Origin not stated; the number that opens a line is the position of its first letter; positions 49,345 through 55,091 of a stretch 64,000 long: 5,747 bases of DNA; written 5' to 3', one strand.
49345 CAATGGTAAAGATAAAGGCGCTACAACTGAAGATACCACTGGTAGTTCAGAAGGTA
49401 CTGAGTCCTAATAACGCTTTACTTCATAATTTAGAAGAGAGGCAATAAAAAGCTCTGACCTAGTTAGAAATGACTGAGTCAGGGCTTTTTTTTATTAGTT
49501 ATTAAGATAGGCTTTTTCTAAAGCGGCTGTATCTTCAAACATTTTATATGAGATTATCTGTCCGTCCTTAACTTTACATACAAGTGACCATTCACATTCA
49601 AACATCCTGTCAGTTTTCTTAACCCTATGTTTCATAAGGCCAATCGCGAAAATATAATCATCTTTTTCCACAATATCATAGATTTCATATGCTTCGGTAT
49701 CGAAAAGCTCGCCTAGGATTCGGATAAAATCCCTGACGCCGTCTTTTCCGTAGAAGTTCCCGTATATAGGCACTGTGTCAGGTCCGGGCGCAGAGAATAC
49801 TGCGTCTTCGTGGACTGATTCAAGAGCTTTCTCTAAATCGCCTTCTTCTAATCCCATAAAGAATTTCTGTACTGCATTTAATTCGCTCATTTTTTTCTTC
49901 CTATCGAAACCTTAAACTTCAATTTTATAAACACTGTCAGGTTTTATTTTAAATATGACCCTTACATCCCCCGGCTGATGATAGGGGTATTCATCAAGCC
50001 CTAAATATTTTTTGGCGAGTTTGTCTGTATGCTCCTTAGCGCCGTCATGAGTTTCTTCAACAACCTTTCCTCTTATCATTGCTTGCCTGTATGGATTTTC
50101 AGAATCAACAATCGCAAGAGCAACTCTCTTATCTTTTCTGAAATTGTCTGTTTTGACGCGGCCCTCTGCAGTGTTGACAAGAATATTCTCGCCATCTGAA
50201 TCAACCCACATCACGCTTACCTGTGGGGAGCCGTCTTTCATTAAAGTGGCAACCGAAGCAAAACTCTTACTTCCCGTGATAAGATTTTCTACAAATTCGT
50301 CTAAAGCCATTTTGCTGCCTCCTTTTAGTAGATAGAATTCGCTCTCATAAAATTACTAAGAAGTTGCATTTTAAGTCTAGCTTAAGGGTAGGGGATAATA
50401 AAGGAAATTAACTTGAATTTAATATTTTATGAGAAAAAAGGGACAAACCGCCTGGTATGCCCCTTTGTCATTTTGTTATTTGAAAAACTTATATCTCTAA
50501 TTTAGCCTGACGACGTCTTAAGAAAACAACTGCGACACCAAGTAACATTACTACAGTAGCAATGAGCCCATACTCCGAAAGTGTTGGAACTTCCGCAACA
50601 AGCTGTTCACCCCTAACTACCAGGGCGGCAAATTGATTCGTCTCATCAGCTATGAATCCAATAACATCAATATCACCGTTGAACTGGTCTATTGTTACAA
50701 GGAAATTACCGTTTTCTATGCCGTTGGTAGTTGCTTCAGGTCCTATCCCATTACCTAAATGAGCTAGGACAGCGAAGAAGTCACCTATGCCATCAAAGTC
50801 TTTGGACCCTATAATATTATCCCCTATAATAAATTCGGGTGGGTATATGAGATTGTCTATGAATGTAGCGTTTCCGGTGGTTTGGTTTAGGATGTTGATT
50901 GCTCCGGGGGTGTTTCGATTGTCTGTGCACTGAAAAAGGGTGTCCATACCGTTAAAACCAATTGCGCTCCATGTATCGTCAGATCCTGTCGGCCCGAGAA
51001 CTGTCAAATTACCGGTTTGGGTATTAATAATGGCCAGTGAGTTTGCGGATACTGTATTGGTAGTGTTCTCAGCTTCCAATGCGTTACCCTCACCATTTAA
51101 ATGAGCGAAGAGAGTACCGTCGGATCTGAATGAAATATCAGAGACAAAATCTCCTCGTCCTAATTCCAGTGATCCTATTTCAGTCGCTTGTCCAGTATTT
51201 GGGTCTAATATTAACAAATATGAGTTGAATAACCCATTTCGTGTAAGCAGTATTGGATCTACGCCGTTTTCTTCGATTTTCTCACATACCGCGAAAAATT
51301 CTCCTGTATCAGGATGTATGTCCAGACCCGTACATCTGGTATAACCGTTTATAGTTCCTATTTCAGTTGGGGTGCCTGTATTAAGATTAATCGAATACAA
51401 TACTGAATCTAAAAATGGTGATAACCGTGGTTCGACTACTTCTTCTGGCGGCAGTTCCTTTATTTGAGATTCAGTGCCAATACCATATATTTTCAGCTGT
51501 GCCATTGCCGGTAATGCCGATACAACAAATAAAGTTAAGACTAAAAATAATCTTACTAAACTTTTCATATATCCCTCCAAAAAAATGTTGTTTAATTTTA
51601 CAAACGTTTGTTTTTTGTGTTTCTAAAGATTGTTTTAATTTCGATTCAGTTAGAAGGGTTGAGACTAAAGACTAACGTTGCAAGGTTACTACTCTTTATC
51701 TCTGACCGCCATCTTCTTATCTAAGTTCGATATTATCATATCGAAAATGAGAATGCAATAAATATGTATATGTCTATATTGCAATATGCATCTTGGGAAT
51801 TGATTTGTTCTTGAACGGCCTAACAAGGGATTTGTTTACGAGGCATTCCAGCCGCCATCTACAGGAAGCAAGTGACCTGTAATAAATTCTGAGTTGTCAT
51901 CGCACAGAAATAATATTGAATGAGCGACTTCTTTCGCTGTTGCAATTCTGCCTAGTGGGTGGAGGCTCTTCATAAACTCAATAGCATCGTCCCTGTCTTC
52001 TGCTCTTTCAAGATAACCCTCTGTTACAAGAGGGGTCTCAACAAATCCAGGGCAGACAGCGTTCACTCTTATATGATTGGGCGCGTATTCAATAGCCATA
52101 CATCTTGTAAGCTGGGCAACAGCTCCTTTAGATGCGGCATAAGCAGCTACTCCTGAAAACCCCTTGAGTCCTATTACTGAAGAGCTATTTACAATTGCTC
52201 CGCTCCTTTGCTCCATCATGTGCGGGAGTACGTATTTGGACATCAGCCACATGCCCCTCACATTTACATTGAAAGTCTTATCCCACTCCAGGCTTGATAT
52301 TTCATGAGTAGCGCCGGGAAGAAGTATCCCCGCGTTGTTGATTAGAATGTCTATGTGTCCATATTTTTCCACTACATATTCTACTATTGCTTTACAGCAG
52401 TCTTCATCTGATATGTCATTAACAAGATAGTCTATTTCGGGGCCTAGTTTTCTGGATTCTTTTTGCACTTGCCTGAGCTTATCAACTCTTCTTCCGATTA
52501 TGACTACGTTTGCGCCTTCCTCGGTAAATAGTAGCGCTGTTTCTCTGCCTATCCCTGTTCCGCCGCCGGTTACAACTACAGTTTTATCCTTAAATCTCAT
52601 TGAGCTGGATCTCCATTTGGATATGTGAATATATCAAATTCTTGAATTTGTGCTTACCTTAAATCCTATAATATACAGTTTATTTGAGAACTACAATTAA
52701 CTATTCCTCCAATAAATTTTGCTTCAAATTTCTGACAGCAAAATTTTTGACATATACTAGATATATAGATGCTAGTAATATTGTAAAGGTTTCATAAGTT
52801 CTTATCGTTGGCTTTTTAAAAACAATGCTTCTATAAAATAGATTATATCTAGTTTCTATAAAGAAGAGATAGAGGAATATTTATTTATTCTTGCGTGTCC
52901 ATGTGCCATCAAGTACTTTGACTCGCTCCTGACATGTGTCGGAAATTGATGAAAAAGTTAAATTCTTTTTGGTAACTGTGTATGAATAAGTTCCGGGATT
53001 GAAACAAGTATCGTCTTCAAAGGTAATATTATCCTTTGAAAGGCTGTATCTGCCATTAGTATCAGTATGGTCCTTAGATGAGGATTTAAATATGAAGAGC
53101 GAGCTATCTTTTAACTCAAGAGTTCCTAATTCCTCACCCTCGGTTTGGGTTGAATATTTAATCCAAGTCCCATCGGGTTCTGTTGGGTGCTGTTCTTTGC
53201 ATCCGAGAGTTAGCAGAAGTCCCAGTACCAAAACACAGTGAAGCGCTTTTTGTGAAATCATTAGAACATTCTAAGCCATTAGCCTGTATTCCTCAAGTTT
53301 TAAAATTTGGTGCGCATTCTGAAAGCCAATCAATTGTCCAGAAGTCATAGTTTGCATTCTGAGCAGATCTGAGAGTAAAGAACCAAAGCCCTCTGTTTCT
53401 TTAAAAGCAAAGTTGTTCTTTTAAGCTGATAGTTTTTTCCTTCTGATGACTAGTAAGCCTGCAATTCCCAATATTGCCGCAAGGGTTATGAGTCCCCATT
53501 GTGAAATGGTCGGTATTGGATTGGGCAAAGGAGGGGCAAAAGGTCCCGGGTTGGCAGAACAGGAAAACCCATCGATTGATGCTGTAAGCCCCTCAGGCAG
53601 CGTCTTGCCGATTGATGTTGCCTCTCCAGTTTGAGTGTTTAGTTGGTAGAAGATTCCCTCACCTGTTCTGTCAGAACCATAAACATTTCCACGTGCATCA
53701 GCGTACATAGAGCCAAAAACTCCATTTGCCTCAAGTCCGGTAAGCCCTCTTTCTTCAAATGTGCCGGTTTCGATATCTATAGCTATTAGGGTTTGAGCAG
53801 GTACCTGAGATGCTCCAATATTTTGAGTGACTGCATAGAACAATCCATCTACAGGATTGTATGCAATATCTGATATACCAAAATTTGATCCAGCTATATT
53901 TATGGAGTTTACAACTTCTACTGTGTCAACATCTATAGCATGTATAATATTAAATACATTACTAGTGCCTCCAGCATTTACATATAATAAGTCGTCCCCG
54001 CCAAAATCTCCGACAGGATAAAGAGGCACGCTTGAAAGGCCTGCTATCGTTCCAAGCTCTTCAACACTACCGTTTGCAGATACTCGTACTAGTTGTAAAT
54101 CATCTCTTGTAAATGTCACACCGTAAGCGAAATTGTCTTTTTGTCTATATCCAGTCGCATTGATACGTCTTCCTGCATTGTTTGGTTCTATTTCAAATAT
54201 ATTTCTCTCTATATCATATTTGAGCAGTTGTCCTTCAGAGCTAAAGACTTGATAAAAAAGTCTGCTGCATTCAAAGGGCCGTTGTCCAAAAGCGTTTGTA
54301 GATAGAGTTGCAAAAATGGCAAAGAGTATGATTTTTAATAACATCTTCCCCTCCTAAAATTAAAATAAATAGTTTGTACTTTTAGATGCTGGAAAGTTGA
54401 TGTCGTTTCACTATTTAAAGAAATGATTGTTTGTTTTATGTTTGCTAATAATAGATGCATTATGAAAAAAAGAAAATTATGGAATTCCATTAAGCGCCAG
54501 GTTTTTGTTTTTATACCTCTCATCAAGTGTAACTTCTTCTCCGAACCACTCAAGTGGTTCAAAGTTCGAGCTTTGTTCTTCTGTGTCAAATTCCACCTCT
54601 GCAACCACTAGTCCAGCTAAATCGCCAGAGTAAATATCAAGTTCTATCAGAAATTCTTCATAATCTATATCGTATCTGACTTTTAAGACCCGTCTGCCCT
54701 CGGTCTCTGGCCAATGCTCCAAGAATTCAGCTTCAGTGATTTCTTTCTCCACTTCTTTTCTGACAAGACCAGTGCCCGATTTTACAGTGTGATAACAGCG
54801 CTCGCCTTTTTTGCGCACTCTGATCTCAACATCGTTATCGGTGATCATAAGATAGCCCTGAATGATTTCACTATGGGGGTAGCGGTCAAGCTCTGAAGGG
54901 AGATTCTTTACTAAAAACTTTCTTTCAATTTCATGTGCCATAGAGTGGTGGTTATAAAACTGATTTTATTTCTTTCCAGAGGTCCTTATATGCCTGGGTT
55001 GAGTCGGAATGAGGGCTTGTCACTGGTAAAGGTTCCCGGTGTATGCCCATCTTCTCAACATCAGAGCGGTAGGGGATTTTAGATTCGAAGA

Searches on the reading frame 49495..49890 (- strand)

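Call 6: search_protein_families(library=pfam, proteins=[window:49495-49890:-], max_evalue=0.01)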
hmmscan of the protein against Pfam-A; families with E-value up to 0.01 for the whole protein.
window:49495-49890:- (131 aa): 2 families
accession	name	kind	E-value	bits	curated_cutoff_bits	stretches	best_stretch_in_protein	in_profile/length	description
PF12680.13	SnoaL_2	-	1.2e-13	51.9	27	1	7-114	1-101/102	SnoaL-like domain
PF07366.18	SnoaL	-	0.00014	22.1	28.4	1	13-126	9-124/126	SnoaL-like polyketide cyclase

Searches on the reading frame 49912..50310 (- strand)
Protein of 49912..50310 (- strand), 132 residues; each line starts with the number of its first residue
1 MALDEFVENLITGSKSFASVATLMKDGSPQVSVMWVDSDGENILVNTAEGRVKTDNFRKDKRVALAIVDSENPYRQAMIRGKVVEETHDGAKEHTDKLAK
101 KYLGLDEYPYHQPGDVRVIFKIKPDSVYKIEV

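Call 6: search_protein_families(library=pfam, proteins=[window:49912-50310:-], max_evalue=0.01)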
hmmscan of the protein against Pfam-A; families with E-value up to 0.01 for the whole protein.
window:49912-50310:- (132 aa): 2 families
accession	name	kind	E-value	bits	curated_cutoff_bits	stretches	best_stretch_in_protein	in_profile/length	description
PF01243.27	PNPOx_N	-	3.4e-13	50.4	28.1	1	14-129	11-118/120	Pyridoxamine 5'-phosphate oxidase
PF12900.13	Pyridox_ox_2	-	0.0017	18.8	27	1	25-102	21-107/140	Pyridoxamine 5'-phosphate oxidase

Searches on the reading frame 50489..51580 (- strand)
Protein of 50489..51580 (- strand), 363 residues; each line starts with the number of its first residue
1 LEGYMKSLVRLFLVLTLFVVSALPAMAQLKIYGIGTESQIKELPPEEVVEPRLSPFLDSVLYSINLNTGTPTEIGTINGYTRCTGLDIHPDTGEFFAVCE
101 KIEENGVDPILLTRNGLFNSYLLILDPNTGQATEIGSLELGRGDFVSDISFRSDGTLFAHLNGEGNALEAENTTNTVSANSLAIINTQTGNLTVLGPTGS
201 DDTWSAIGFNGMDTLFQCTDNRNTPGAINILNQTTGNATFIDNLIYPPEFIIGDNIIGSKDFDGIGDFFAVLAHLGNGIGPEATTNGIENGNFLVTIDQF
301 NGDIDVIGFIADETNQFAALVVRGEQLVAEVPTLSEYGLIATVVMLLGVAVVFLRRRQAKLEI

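Call 6: search_protein_families(library=pfam, proteins=[window:50489-51580:-], max_evalue=0.01)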
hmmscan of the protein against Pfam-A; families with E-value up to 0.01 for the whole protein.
window:50489-51580:- (363 aa): 2 families
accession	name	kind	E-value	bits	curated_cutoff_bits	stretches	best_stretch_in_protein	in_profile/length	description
PF14339.12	DUF4394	-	0.00034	20.5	29.6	0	59-85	202-228/230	Domain of unknown function (DUF4394)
PF18203.6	IPTL-CTERM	-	0.0018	18.5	20.8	1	331-356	3-27/28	IPTL-CTERM motif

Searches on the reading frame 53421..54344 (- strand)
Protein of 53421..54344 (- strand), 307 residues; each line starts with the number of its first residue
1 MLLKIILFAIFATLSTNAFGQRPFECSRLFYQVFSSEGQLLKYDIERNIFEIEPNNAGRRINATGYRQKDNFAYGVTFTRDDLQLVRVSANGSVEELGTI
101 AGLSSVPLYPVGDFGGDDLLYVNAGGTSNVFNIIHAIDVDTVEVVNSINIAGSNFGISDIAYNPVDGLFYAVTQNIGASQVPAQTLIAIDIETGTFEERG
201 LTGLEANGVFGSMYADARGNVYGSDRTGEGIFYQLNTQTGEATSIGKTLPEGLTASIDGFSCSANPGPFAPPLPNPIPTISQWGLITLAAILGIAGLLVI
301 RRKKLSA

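Call 47: search_protein_families(library=pfam, proteins=[window:53421-54344:-], max_evalue=0.001)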
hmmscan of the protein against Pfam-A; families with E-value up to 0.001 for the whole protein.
window:53421-54344:- (307 aa): 3 families
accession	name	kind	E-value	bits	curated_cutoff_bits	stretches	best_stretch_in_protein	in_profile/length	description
PF21959.2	DUF6923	-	3.6e-27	96.1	27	1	42-244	15-210/234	Repeat of unknown function (DUF6923)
PF18203.6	IPTL-CTERM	-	2e-07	31.2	20.8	1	276-302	2-28/28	IPTL-CTERM motif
PF14339.12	DUF4394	-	0.00028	20.8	29.6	0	197-255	15-71/230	Domain of unknown function (DUF4394)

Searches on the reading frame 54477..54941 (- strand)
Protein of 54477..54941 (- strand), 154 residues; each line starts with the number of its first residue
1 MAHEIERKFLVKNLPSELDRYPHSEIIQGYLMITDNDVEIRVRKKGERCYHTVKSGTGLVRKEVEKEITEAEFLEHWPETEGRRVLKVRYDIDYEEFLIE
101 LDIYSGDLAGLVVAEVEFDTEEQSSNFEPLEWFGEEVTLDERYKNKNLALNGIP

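Call 47: search_protein_families(library=pfam, proteins=[window:54477-54941:-], max_evalue=0.001)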
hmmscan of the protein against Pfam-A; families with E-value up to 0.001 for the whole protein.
window:54477-54941:- (154 aa): 1 family
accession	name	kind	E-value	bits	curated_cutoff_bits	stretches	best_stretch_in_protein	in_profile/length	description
PF01928.26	CYTH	-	1.8e-05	25.1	23.2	1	3-141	2-165/179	CYTH domain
